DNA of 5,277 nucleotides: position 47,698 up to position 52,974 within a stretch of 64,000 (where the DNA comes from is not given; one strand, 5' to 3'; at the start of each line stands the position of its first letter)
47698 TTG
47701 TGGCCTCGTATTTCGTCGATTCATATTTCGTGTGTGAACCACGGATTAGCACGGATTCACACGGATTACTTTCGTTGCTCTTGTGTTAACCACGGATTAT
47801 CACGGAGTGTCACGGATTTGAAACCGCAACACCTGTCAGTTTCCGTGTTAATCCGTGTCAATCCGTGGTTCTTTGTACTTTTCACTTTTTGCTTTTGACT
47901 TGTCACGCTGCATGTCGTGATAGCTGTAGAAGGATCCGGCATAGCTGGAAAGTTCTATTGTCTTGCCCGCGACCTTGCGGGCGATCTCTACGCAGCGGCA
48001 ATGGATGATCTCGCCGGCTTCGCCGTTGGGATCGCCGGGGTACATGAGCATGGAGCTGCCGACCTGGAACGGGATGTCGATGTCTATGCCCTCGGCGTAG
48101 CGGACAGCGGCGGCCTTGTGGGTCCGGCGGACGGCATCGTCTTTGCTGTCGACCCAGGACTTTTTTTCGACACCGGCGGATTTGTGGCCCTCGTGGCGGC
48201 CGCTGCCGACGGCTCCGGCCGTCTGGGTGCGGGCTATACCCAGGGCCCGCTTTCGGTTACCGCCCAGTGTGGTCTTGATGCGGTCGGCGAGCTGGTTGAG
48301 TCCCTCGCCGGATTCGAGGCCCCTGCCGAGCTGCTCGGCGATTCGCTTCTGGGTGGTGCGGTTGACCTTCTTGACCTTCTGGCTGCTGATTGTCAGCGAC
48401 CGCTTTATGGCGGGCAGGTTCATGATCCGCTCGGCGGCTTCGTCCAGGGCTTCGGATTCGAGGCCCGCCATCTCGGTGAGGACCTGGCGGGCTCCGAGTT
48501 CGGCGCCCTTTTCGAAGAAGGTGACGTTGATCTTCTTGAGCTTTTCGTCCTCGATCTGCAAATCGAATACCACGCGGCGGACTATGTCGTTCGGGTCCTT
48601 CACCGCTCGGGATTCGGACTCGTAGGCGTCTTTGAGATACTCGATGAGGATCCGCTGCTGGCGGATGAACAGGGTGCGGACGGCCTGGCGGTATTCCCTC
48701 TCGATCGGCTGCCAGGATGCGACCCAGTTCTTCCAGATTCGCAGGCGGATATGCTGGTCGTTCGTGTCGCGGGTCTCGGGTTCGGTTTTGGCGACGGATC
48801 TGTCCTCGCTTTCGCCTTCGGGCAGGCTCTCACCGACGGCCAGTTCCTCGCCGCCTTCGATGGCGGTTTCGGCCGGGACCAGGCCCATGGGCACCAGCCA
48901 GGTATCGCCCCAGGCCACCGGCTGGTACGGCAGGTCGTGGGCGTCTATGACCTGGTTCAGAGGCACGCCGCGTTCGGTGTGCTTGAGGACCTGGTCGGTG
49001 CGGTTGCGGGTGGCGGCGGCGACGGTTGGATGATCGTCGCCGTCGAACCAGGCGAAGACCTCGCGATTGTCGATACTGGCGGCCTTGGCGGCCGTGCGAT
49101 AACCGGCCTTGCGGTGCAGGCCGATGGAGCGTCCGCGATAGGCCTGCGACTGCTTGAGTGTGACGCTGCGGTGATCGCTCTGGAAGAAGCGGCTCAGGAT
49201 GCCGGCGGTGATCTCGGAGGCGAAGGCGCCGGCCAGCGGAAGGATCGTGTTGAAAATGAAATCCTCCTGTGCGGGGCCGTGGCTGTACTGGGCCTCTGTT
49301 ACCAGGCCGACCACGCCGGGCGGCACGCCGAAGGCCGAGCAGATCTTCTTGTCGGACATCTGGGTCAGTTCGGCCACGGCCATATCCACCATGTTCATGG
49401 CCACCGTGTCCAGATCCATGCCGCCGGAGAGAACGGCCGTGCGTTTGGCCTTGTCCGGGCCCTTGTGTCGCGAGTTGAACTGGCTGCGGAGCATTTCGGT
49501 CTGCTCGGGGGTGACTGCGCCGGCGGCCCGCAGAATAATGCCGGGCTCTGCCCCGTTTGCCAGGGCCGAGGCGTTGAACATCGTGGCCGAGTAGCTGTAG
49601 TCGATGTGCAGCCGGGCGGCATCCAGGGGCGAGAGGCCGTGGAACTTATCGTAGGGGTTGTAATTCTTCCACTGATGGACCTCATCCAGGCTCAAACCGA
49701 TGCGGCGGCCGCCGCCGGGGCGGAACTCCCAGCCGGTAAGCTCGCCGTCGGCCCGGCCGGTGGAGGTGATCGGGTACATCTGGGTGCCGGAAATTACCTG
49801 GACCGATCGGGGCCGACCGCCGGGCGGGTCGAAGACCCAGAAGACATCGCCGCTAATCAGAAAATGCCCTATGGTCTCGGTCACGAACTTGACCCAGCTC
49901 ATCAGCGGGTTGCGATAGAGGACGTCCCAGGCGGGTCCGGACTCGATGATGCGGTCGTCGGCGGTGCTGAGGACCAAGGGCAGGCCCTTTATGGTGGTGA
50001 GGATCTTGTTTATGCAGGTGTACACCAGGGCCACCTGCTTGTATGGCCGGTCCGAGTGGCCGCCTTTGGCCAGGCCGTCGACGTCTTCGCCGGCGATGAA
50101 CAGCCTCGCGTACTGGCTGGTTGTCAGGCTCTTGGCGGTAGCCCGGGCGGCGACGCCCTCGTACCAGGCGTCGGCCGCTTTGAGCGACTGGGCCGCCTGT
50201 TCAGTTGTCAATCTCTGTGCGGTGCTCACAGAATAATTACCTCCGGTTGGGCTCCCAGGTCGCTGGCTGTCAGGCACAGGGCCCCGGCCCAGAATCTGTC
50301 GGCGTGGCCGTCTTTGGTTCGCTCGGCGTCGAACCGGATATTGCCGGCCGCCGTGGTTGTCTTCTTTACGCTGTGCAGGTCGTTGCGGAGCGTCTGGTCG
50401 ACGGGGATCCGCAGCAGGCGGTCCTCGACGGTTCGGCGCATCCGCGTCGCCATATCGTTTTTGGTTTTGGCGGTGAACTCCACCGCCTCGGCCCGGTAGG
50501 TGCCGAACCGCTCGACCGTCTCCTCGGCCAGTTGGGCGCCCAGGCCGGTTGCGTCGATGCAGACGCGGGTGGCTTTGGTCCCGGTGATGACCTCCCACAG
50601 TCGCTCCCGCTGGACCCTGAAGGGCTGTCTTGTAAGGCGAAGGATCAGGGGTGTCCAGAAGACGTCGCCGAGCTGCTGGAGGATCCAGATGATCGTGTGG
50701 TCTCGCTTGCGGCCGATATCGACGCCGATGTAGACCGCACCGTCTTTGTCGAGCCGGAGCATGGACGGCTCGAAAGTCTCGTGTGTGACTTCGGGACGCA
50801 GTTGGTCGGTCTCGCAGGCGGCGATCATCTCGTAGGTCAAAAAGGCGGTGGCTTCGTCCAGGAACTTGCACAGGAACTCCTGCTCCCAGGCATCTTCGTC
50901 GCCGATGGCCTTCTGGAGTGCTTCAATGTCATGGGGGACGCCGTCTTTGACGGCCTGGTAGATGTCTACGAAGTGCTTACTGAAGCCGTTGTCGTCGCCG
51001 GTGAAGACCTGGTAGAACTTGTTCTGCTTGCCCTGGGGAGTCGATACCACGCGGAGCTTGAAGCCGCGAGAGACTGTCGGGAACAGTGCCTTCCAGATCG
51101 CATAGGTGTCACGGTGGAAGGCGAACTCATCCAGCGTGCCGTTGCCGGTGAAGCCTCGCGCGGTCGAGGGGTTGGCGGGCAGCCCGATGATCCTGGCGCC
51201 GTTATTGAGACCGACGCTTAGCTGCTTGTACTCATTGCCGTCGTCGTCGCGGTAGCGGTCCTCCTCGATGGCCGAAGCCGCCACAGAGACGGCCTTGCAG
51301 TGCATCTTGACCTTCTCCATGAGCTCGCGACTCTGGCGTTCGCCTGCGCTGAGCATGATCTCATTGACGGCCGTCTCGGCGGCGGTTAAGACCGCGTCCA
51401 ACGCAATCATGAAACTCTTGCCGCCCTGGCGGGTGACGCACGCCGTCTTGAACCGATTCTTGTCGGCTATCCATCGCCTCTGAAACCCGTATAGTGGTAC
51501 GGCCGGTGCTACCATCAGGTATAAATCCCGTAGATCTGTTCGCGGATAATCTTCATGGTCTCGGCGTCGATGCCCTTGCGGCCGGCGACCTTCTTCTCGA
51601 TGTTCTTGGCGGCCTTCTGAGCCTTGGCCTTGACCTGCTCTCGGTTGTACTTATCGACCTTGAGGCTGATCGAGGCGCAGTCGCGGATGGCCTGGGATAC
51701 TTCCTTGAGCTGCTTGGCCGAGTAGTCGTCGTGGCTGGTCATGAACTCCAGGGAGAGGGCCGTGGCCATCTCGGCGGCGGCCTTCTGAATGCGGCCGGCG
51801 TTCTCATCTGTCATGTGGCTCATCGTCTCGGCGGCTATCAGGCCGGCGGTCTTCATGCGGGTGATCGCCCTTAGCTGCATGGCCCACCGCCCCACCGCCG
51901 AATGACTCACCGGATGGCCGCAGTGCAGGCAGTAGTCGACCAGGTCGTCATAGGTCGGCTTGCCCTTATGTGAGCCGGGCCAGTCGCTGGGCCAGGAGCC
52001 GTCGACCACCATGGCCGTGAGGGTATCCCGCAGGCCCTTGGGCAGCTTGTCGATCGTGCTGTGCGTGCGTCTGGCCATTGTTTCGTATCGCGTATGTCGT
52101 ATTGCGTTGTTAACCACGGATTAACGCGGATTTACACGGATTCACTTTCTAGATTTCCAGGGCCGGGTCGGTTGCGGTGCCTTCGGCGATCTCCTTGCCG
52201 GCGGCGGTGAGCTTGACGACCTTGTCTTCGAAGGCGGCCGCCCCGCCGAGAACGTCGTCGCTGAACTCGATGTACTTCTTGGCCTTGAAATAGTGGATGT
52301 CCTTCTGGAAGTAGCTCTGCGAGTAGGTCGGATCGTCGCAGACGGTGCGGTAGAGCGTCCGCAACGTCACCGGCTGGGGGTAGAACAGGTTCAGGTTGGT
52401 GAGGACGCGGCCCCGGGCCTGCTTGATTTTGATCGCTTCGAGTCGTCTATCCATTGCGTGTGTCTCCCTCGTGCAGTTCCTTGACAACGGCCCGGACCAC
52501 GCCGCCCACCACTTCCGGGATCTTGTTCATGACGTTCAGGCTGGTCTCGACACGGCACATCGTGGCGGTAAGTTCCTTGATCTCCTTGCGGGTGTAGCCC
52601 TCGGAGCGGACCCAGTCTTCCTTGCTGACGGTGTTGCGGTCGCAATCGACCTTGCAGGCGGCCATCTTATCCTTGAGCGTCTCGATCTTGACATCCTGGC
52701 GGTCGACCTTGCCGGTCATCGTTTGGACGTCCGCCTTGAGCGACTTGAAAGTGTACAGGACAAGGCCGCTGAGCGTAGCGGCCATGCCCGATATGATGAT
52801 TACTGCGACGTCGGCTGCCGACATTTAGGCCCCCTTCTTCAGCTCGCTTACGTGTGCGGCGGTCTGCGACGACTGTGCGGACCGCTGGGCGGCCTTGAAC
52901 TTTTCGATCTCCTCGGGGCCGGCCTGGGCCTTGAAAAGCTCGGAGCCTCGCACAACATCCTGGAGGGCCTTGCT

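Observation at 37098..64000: Mu-like transposable prophage whose virion genes are split into two divergent arms around a central early region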

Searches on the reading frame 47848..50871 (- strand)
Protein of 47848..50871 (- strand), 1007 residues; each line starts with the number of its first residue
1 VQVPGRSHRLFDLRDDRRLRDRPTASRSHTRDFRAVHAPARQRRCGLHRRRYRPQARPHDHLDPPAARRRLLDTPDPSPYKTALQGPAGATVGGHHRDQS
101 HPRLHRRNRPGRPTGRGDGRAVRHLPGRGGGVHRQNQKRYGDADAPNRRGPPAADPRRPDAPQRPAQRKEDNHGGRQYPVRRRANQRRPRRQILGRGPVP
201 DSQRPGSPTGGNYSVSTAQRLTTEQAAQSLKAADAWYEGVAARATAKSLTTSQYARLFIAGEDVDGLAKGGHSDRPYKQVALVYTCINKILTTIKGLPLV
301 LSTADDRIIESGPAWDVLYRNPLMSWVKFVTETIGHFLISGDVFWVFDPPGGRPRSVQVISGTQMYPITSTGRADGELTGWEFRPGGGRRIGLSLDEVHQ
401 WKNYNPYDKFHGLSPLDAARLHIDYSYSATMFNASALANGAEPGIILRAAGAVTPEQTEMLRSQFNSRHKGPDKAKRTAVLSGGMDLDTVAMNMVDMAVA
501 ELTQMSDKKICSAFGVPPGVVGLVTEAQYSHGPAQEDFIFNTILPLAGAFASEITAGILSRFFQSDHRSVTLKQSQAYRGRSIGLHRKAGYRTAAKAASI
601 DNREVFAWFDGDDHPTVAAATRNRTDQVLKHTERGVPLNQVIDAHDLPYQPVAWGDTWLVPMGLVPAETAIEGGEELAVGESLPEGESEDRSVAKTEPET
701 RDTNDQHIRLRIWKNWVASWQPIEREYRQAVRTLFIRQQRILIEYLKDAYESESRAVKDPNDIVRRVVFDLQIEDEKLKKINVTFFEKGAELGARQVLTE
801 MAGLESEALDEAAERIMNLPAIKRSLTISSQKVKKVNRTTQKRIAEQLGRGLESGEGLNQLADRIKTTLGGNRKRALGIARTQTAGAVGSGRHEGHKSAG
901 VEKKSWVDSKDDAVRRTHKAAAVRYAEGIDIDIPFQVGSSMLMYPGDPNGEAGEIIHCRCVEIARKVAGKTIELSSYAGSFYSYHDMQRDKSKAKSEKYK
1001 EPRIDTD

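Call 5: search_protein_families(library=pfam, max_evalue=0.01, proteins=[window:47848-50871:-])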
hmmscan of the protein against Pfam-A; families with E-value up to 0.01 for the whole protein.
window:47848-50871:- (1007 aa): 2 families
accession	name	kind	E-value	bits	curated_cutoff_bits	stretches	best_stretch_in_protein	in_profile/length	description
PF04860.17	Phage_portal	-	2.4e-47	162.1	39.1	1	283-572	3-291/321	Phage portal protein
PF04233.19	Phage_Mu_F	-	3.4e-10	41.1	29.6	1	843-961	2-110/112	Phage Mu protein F like protein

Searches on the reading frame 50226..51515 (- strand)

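Call 5: search_protein_families(library=pfam, max_evalue=0.01, proteins=[window:50226-51515:-])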
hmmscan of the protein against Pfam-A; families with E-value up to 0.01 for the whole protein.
window:50226-51515:- (429 aa): 2 families
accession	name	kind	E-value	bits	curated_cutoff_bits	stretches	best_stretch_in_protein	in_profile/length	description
PF03237.21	Terminase_6N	-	8.8e-19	68.4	22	1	29-229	6-211/215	Terminase large subunit, T4likevirus-type, N-terminal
PF17289.8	Terminase_6C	-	2.5e-15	57.2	22.6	1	263-410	1-147/155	Terminase RNaseH-like domain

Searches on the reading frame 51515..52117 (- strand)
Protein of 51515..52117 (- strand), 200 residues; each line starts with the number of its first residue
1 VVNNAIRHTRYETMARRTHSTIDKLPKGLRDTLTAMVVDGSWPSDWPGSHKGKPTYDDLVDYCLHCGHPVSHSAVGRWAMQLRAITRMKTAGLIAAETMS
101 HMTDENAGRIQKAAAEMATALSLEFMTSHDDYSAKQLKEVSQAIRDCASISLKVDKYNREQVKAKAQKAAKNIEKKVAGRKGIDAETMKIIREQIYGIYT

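Call 5: search_protein_families(library=pfam, max_evalue=0.01, proteins=[window:51515-52117:-])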
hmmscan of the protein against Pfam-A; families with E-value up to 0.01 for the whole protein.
window:51515-52117:- (200 aa): 1 family
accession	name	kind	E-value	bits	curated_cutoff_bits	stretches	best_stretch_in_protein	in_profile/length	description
PF11985.13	Phage_Mu_Gp27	-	6.2e-24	85.7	28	1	22-198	1-172/173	Bacteriophage Mu, Gp27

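Call 21: find_encoding_contigs(protein=window:51515-52117:-, flank=10000, max_places=10)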
Protein window:51515-52117:- (200 aa): no gene with exactly this product is on record in the collection.

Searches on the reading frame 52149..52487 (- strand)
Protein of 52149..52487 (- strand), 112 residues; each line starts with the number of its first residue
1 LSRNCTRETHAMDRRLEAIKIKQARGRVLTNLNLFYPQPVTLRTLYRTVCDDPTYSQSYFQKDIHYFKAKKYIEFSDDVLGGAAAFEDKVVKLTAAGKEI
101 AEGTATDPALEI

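Call 5: search_protein_families(library=pfam, max_evalue=0.01, proteins=[window:52149-52487:-])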
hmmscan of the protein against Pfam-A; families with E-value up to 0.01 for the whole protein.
window:52149-52487:- (112 aa): 0 families

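Call 10: search_protein_families(library=phrogs, max_evalue=0.01, proteins=[window:52149-52487:-])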
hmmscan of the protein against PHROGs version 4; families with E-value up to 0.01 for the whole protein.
window:52149-52487:- (112 aa): 2 families
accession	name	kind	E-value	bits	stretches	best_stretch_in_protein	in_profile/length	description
phrog_25462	-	unknown function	0.00024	22.4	1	10-112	4-109/109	-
phrog_436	-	unknown function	0.00049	20.4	1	10-108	5-98/125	-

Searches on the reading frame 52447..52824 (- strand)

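Call 6: search_protein_families(library=pfam, max_evalue=0.01, proteins=[window:52447-52824:-])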
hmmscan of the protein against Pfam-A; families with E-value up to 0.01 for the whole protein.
window:52447-52824:- (125 aa): 0 families

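Call 10: search_protein_families(library=phrogs, max_evalue=0.01, proteins=[window:52447-52824:-])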
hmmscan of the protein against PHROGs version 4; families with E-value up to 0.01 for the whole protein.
window:52447-52824:- (125 aa): 2 families
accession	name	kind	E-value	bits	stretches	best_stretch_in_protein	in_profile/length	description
phrog_462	-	other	0.00028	22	1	7-86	10-80/101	lipoprotein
phrog_739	-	lysis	0.0019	19.4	1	8-58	9-61/122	Rz-like spanin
